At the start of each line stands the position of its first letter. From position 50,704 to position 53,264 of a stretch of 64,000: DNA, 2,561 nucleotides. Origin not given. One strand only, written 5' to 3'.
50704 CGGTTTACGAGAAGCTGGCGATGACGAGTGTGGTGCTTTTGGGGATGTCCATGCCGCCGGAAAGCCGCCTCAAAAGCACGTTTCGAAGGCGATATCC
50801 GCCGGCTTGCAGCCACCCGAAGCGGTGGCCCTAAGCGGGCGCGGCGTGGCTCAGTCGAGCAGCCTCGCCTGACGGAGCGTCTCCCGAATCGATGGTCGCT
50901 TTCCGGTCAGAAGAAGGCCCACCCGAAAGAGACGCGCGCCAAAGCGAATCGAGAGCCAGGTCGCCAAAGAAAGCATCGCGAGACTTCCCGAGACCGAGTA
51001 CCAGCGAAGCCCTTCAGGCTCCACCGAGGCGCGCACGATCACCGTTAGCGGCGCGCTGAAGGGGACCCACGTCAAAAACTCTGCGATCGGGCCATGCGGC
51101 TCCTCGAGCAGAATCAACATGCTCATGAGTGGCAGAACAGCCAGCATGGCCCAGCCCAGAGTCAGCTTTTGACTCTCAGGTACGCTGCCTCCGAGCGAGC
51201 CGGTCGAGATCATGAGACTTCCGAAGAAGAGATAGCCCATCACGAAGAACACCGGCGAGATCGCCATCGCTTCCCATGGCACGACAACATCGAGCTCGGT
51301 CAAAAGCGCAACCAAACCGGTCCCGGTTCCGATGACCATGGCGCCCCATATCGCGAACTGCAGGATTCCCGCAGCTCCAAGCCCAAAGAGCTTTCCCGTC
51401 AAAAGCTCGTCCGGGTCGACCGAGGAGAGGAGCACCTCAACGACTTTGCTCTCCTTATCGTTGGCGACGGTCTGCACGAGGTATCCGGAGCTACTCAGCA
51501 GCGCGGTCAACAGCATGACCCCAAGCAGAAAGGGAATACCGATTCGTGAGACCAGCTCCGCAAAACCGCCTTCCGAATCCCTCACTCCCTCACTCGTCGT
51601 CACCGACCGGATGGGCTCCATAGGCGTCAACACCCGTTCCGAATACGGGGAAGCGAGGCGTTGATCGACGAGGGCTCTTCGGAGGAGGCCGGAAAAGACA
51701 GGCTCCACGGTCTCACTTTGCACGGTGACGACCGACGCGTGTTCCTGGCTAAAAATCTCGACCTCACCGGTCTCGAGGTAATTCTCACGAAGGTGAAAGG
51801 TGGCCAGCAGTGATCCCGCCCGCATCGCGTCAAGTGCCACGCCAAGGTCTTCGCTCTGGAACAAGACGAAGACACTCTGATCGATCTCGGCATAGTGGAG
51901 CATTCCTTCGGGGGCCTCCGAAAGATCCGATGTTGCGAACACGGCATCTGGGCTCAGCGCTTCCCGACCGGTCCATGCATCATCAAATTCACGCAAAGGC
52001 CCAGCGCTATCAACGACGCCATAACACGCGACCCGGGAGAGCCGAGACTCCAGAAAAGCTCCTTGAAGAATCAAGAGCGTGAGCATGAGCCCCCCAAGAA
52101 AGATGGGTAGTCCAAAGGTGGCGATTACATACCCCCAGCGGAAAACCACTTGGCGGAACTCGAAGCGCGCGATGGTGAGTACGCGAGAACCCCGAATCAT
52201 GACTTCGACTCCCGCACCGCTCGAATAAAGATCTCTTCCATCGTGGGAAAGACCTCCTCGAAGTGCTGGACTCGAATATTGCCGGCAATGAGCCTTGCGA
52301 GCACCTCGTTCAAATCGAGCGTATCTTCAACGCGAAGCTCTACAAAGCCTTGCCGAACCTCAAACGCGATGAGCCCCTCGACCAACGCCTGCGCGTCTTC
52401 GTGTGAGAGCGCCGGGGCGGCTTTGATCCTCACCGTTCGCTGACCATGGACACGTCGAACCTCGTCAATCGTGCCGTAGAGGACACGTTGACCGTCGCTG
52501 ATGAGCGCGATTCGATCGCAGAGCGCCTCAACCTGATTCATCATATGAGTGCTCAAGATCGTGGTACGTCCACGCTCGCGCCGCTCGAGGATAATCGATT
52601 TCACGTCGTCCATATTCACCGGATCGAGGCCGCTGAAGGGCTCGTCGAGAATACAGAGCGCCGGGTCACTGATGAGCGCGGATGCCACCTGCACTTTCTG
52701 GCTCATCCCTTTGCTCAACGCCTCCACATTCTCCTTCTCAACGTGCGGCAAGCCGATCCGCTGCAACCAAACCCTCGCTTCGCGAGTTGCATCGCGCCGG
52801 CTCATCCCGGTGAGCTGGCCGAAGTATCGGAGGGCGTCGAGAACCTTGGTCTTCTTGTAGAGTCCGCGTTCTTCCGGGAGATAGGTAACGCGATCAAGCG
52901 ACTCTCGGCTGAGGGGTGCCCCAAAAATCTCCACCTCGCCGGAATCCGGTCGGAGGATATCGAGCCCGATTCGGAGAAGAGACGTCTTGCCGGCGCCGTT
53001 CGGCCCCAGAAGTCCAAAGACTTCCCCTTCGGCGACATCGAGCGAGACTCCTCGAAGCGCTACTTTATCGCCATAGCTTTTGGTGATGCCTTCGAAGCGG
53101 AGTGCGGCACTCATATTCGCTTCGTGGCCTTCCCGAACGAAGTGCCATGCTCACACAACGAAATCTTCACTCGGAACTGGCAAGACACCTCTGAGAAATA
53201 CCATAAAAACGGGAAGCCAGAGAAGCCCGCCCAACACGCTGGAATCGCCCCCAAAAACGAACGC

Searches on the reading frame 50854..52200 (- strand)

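Call 78: search_protein_families(library=pfam, proteins=[window:50854-52200:-], max_evalue=0.001)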
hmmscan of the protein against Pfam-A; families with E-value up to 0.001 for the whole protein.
window:50854-52200:- (449 aa): 1 family
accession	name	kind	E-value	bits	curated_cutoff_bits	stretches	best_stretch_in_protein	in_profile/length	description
PF12698.13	ABC2_membrane_3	-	1.9e-24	86.8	31.6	1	22-418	1-342/347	ABC-2 family transporter protein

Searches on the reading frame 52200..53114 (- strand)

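Call 79: search_protein_families(library=pfam, proteins=[window:52200-53114:-], max_evalue=0.001)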
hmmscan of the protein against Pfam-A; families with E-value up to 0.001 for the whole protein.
window:52200-53114:- (305 aa): 3 families
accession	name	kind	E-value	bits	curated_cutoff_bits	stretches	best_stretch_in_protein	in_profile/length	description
PF00005.33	ABC_tran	-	1.1e-27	97.8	25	1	20-160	1-136/137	ABC transporter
PF13732.12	DrrA1-3_C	-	2.6e-15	57.3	27.4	1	214-300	1-81/81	ATP-binding protein DrrA1-3-like, C-terminal domain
PF13304.12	AAA_21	-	3.1e-11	44.3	27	1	62-190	139-298/304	AAA domain, putative AbiEii toxin, Type IV TA system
